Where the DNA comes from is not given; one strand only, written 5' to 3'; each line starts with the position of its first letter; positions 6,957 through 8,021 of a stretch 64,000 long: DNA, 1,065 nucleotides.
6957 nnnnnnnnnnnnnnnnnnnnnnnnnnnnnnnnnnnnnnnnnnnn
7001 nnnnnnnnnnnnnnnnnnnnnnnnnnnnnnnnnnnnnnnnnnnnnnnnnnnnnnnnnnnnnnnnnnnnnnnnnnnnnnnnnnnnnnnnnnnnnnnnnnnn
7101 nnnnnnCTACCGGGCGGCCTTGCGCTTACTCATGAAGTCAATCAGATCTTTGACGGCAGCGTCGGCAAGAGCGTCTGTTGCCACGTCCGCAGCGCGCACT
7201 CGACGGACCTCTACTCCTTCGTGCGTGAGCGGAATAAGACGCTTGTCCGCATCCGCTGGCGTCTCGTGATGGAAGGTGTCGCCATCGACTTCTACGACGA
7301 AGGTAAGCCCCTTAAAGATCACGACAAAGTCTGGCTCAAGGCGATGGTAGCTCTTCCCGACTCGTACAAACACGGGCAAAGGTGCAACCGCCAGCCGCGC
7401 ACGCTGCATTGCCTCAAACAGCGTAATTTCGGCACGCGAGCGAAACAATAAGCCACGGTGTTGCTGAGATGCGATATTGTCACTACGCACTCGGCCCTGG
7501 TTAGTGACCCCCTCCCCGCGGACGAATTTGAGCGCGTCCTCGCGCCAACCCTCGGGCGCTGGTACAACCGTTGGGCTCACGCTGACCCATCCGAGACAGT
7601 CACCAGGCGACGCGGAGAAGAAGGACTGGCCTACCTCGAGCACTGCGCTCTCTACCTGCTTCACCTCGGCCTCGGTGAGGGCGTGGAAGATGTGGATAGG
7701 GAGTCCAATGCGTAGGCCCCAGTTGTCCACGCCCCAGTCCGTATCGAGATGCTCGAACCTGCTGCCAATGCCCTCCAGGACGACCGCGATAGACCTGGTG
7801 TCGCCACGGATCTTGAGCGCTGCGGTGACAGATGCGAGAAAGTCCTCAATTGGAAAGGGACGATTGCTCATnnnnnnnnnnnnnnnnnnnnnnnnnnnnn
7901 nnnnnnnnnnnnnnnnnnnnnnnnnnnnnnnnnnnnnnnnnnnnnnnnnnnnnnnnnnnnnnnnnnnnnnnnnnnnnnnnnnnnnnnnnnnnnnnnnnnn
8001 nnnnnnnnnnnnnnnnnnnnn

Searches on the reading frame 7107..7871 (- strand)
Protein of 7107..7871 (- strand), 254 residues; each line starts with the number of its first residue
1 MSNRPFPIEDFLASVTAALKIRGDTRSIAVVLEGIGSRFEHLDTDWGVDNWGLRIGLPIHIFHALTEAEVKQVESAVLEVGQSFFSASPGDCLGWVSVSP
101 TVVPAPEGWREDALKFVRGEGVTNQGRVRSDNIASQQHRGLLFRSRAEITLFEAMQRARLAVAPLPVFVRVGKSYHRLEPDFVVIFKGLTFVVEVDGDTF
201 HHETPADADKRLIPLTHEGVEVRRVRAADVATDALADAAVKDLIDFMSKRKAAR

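Call 9: search_protein_families(library=pfam, proteins=[window:7107-7871:-], max_evalue=0.1)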
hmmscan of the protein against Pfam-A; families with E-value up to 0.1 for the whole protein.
window:7107-7871:- (254 aa): 0 families

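Call 10: search_protein_families(library=padloc, proteins=[window:7107-7871:-], max_evalue=0.1)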
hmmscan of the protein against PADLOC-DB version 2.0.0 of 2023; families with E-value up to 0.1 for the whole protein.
window:7107-7871:- (254 aa): 0 families

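Call 13: find_homologous_proteins(query=window:7107-7871:-)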
Query window:7107-7871:- (254 aa): 853 proteins with E <= 0.001 among 3020 candidates; the best 120 are listed.
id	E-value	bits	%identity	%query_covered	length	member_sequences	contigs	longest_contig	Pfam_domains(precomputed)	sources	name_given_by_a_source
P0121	6.2e-144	496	89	100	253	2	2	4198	-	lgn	-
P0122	2.9e-126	438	77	100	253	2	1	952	-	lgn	-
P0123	1.0e-125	437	79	100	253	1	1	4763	-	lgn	-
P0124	1.1e-121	423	75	100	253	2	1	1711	-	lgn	-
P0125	5.2e-118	411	72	100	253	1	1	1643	-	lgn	-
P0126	7.9e-118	411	73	100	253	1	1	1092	-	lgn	-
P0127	1.2e-117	410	74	100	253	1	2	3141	-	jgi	jgi:very-short-patch-repair endonuclease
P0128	3.4e-116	405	73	98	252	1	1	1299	-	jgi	jgi:very-short-patch-repair endonuclease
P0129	4.8e-116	405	73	100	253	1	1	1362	-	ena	-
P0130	9.1e-116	404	72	100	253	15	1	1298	-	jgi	jgi:hypothetical protein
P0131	3.0e-115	402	72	100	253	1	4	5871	-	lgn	-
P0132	4.3e-114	398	72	100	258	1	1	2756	-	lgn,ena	-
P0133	1.4e-113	397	71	100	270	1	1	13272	-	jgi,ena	-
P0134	3.9e-113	395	70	100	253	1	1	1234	-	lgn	-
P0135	2.0e-112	393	68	100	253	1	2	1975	-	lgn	-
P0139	1.9e-110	386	69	100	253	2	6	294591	-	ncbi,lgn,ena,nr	ncbi:MAG TPA: hypothetical protein PLD20_31995 [Blastocatellia bacterium]|nr:hypothetical protein [B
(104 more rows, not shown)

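Call 15: find_encoding_contigs(protein=P0121, flank=5000, max_places=4)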
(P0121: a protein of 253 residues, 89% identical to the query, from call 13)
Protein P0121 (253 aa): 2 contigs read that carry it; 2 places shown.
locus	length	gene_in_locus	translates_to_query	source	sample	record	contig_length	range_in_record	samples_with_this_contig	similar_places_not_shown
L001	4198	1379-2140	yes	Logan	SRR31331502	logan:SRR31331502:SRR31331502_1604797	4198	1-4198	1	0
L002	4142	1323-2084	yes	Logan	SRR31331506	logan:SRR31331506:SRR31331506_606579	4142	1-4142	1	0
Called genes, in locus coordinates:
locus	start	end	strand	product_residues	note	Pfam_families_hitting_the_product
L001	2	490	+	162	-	?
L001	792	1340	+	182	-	-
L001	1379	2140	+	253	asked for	-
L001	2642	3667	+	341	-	PF10137:CAP12-PCTIR_TIR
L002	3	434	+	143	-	?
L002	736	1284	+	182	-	-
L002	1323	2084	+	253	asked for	-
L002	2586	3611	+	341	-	PF10137:CAP12-PCTIR_TIR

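Call 16: find_encoding_contigs(protein=P0139, flank=6000, max_places=4)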
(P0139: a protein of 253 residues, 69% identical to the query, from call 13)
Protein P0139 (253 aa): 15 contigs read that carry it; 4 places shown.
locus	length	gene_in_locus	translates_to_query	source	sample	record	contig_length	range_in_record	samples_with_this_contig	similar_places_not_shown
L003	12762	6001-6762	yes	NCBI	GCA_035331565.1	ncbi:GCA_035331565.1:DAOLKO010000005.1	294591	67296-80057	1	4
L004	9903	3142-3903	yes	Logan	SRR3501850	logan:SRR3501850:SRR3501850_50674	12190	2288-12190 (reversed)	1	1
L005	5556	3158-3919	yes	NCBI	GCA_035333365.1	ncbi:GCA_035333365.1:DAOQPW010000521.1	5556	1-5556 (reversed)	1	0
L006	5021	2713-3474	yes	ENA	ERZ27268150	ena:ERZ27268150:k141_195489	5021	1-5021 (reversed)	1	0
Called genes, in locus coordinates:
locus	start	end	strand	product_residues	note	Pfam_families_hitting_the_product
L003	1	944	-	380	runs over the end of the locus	PF13519:VWA_2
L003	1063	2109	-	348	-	PF18914:DUF5666 (weak), PF11839:Alanine_zipper (weak), PF00691:OmpA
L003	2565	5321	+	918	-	PF01411:tRNA-synt_2c, PF07973:tRNA_SAD, PF02272:DHHA1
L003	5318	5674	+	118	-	-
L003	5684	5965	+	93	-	-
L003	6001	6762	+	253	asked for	-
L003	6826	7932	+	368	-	PF12704:MacB_PCD, PF02687:FtsX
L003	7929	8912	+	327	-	PF03706:LPG_synthase_TM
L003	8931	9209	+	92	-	-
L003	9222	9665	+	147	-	PF20126:TumE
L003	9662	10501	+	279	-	PF04794:YdjC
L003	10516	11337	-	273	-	PF00378:ECH_1, PF16113:ECH_2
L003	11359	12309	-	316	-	PF08379:Bact_transglu_N, PF01841:Transglut_core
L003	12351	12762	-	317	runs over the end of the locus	PF04168:Alpha-E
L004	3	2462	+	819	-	?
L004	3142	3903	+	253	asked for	-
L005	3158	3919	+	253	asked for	-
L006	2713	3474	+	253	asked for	-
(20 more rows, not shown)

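Call 20: find_related_loci(query=window:7107-7871:-, collection=genome_contigs, flank=8000)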
Query window:7107-7871:- (254 aa) in genome_contigs; peptide patterns used: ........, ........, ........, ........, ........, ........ (x = any residue, [..] = any of these).
52 stretches matched a pattern; 4 encode a relative of the query (tblastn E <= 1e-3); 4 distinct loci.
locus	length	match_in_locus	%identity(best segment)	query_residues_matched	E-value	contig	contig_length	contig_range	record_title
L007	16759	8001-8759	65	1-254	7e-111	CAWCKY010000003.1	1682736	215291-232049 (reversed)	MAG: uncultured Acidobacteriota bacterium isolate MFD03602.bin.2.40 genome assembly, contig: contig_19230, whole genome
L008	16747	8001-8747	61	5-254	6e-102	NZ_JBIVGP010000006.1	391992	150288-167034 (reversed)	Pseudomonas sp. NPDC089752 NPDC089752_195_B10.ctg-0006, whole genome shotgun sequence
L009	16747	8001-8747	58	5-254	6e-100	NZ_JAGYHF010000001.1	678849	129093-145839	Pseudomonas rustica strain MBT-4 PS59_contig_1, whole genome shotgun sequence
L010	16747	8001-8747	58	5-254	1e-99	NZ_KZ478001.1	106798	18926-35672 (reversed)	Pseudomonas fluorescens strain PfR 37 scf_19449_17, whole genome shotgun sequence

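Call 22: search_protein_families(library=ncbifam, proteins=[window:7107-7871:-], max_evalue=1)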
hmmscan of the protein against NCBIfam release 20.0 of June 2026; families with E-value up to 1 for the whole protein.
window:7107-7871:- (254 aa): 2 families
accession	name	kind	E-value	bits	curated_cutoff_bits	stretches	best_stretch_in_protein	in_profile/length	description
NF006601.0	PRK09145.1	equivalog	0.12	11.7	189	1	215-251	77-113/207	3'-5' exonuclease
NF011813.0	PRK15285.1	equivalog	0.16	11.6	447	1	16-66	31-81/250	fimbrial chaperone StfD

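Call 23: search_protein_families(library=phrogs, proteins=[window:7107-7871:-], max_evalue=1)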
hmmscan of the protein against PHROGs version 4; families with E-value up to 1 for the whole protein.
window:7107-7871:- (254 aa): 0 families

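Call 27: search_solved_structures(query=A1, max_evalue=10, show_alignments=2)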
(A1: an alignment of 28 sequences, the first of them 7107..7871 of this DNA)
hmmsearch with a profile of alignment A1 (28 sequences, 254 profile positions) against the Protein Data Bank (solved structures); distinct sequences matched with E-value up to 10: 0.

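Call 37: predict_structure(alignment_id=A2)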
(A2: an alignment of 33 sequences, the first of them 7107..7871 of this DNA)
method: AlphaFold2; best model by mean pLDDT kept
length: 254 residues; sequences in the alignment: 33
mean_pLDDT: 83.1   pTM: 0.52
mean pLDDT of the five models: 83.1, 82.7, 80.5, 76.8, 76.7
residues with pLDDT >= 90: 112; 70-90: 105; 50-70: 15; < 50: 22
segments of 3 or more residues with pLDDT < 50: 121-141
pLDDT, mean of each block of 10 residues (from residue 1): 82 98 93 94 94 93 87 98 91 97 90 70 40 38 72 89 79 81 87 76 72 79 89 94 94 85
secondary structure, 60 per line:
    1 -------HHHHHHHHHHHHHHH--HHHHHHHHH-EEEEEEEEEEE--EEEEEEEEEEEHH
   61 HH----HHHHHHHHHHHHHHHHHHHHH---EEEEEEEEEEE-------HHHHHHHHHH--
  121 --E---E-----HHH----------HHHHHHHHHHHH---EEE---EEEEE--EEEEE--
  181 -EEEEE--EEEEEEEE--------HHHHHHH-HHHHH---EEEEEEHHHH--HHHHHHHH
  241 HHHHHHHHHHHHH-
elements in order: H8-22 H25-33 E35-45 E48-58 H59-62 H67-87 E91-101 H109-118 H146-157 E161-163 E167-171 E174-178 E182-186 E189-196 H205-211 H213-217 E221-226 H227-230 H233-253

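Call 46: find_related_loci(query=A2, collection=metagenome_contigs, flank=5000)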
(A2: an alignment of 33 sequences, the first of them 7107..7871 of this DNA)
Query A2 (254 aa) in metagenome_contigs; peptide patterns used: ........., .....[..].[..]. (x = any residue, [..] = any of these).
156 stretches matched a pattern; 104 encode a relative of the query (tblastn E <= 1e-3); the best 80 are kept; 80 distinct loci.
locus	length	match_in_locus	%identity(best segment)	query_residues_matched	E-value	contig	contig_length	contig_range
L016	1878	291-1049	72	1-254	1e-132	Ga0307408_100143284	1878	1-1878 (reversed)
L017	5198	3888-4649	71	1-254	2e-118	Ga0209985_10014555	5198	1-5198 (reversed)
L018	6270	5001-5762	71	1-254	3e-118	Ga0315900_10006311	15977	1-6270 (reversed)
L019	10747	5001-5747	68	5-254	7e-116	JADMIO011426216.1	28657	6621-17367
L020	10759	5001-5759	64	1-254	1e-113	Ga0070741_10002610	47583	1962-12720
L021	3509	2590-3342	66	3-254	1e-113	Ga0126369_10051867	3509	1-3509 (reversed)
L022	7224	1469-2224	64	2-254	4e-111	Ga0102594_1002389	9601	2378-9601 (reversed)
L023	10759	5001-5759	64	1-254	7e-111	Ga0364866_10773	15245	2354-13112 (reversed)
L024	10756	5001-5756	64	2-254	4e-111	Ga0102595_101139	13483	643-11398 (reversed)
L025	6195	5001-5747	66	5-254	2e-109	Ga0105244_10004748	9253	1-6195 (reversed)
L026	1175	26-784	63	1-254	2e-118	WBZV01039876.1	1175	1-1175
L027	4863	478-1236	63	1-254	1e-108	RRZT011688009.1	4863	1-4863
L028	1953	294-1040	65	5-254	8e-115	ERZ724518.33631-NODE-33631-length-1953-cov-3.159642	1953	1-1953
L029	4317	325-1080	63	2-254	6e-106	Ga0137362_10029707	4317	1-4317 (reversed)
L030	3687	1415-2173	61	1-254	2e-106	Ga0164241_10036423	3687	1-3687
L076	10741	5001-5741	40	5-254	3e-51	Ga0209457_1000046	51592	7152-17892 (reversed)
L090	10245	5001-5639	42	47-254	1e-47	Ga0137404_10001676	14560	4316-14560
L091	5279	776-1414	42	47-254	1e-47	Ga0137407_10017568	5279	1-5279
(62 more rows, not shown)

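Call 60: search_protein_families(library=pfam, alignment_id=A5, max_evalue=0.001)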
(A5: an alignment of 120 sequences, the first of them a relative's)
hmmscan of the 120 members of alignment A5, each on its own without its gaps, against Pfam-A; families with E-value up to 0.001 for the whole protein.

A. member 1, L001:2642-3664:+ (341 aa): 1 family
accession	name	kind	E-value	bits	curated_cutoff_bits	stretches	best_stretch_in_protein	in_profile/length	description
PF10137.14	CAP12-PCTIR_TIR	-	4.1e-21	75.6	24.7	1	159-286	1-116/119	CAP12/Pycsar effector protein, TIR domain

B. families by the number of members that match (of 120 scanned): 104 families (the first 25 are shown)
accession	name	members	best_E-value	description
PF00589.27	Phage_integrase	2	3.3e-38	Phage integrase family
PF00078.32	RVT_1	2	5.5e-20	Reverse transcriptase (RNA-dependent DNA polymerase)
PF13519.12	VWA_2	2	1.2e-17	von Willebrand factor type A domain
PF08808.17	RES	2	1.4e-17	RES domain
PF13365.12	Trypsin_2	2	1.9e-17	Trypsin-like peptidase domain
PF05685.18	Uma2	2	4.9e-16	Putative restriction endonuclease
PF13643.11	DUF4145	2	8.4e-15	Domain of unknown function (DUF4145)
PF13481.12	AAA_25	2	1.4e-11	AAA domain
PF12146.15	Hydrolase_4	2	9.8e-06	Serine aminopeptidase, S33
PF01411.24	tRNA-synt_2c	1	8.7e-189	tRNA synthetases class II (A)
PF00814.31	TsaD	1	3.4e-94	tRNA N6-adenosine threonylcarbamoyltransferase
PF04794.17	YdjC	1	1.8e-73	YdjC-like protein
PF01882.25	DUF58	1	9.5e-66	Protein of unknown function DUF58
PF00296.26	Bac_luciferase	1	1.1e-60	Luciferase-like monooxygenase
PF13520.12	AA_permease_2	1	1.7e-54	Amino acid permease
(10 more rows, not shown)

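Call 62: find_related_loci(query=A2, collection=viral_contigs, flank=5000)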
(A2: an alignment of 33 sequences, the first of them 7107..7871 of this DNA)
Query A2 (254 aa) in viral_contigs; peptide patterns used: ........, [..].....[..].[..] (x = any residue, [..] = any of these).
17 stretches matched a pattern, but none encodes a relative of the query by tblastn (E <= 1e-3).

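Call 84: find_encoding_contigs(protein=P0123, flank=5000, max_places=3)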
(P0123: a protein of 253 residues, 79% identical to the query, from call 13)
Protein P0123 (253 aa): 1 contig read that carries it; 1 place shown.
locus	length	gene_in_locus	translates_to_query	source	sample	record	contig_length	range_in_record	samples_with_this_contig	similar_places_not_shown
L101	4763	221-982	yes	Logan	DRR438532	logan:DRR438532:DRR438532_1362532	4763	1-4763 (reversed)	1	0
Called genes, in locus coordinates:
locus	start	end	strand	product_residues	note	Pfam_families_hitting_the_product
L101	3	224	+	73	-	?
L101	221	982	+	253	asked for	-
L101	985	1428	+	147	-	-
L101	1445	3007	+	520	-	PF00069:Pkinase, PF07714:PK_Tyr_Ser-Thr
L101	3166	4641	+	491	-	-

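Call 85: find_encoding_contigs(protein=P0133, flank=5000, max_places=3)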
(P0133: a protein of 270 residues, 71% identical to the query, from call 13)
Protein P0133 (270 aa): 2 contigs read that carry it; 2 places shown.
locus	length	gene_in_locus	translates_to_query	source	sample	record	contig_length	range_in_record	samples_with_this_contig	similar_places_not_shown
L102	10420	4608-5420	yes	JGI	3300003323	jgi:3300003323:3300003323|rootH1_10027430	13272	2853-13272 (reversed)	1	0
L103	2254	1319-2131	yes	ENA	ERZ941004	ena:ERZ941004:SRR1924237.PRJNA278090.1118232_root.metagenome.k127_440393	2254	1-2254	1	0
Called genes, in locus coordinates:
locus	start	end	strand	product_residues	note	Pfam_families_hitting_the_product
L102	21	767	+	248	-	PF08279:HTH_11, PF09339:HTH_IclR (weak), PF19187:HTH_PafC (weak), PF13280:WYL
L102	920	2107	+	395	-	PF00034:Cytochrom_C (weak), PF13442:Cytochrome_CBB3 (weak)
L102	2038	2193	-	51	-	-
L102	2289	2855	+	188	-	-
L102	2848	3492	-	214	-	-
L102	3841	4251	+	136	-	PF19811:DUF6294 (faint)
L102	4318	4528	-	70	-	-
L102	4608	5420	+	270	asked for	-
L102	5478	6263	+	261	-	-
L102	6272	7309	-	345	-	-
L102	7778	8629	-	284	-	-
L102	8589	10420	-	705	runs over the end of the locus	-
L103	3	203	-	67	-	?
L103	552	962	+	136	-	PF19811:DUF6294 (faint)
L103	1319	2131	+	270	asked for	-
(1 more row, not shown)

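Call 91: search_dna_similar(query=window:7107-7871:-, collection=plasmids, mode=protein, max_rows=15)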
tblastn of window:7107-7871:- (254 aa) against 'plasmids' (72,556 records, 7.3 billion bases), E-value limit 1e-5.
Records with a match: 2; places in all: 2; records where one place covers at least 80% of the query: 1.
Best place of each record, by identity: <60% 2.
By first word of the organism name: Burkholderia 1; Azospirillum 1.
By predicted mobility (MOB-suite, as given by PLSDB): conjugative 1; non-mobilizable 1.
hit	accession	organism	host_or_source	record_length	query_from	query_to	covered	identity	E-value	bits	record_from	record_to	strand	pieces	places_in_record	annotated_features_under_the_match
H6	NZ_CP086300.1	Burkholderia ambifaria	cell culture,agricultural soil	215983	8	219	83%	41.6%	2e-41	157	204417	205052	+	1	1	hypothetical protein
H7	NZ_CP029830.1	Azospirillum ramasamyi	single cell,Cow dung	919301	123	219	38%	37.3%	4e-10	67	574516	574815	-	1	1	hypothetical protein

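Call 92: get_annotated_region(hit=H6, flank=6000)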
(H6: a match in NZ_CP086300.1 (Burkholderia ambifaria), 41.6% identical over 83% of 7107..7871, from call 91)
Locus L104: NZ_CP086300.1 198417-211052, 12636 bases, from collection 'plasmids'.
description: Burkholderia ambifaria strain B21-006 plasmid unnamed, complete sequence
organism: Burkholderia ambifaria (NCBI taxid 152480)
taxonomy: Bacteria; Pseudomonadota; Betaproteobacteria; Burkholderiales; Burkholderiaceae; Burkholderia; Burkholderia ambifaria
host: -; source: cell culture,agricultural soil; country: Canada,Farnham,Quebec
typing (MOB-suite, as given by PLSDB): conjugative; replicon rep_cluster_526; relaxase MOBH; mating-pair formation MPF_T
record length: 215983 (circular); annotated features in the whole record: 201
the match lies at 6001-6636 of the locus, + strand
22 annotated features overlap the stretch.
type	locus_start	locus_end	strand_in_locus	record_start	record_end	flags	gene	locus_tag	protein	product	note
CDS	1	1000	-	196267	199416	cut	-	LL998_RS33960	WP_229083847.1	error-prone DNA polymerase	-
CDS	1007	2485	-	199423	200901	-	-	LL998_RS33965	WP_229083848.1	DNA polymerase Y family protein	-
CDS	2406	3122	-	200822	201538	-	imuA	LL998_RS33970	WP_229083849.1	translesion DNA synthesis-associated protein ImuA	GO:0051782 - negative regulation of cell division [Evidence IEA]; GO:0009432 - SOS response [Evidence IEA]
CDS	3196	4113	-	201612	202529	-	-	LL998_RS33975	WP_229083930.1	SOS response-associated peptidase family protein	GO:0006974 - DNA damage response [Evidence IEA]; GO:0018142 - protein-DNA covalent cross-linking [Evidence IEA]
CDS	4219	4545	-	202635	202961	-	-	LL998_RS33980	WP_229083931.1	H-NS histone family protein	-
CDS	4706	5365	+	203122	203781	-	-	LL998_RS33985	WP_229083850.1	tyrosine-type recombinase/integrase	GO:0015074 - DNA integration [Evidence IEA]; GO:0006310 - DNA recombination [Evidence IEA]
CDS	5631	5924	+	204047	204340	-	-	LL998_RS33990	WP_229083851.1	hypothetical protein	-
CDS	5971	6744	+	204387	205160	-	-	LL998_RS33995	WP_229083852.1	hypothetical protein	-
CDS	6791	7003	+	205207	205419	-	-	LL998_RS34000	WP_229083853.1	hypothetical protein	-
CDS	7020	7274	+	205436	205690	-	-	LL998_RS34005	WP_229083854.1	hypothetical protein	-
CDS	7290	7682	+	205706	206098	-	-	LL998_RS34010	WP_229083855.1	hypothetical protein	-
CDS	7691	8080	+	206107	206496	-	-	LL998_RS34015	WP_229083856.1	hypothetical protein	-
CDS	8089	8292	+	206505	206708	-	-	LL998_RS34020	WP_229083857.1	hypothetical protein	-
CDS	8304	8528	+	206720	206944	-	-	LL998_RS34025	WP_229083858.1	hypothetical protein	-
CDS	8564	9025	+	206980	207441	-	-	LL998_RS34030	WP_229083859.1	hypothetical protein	-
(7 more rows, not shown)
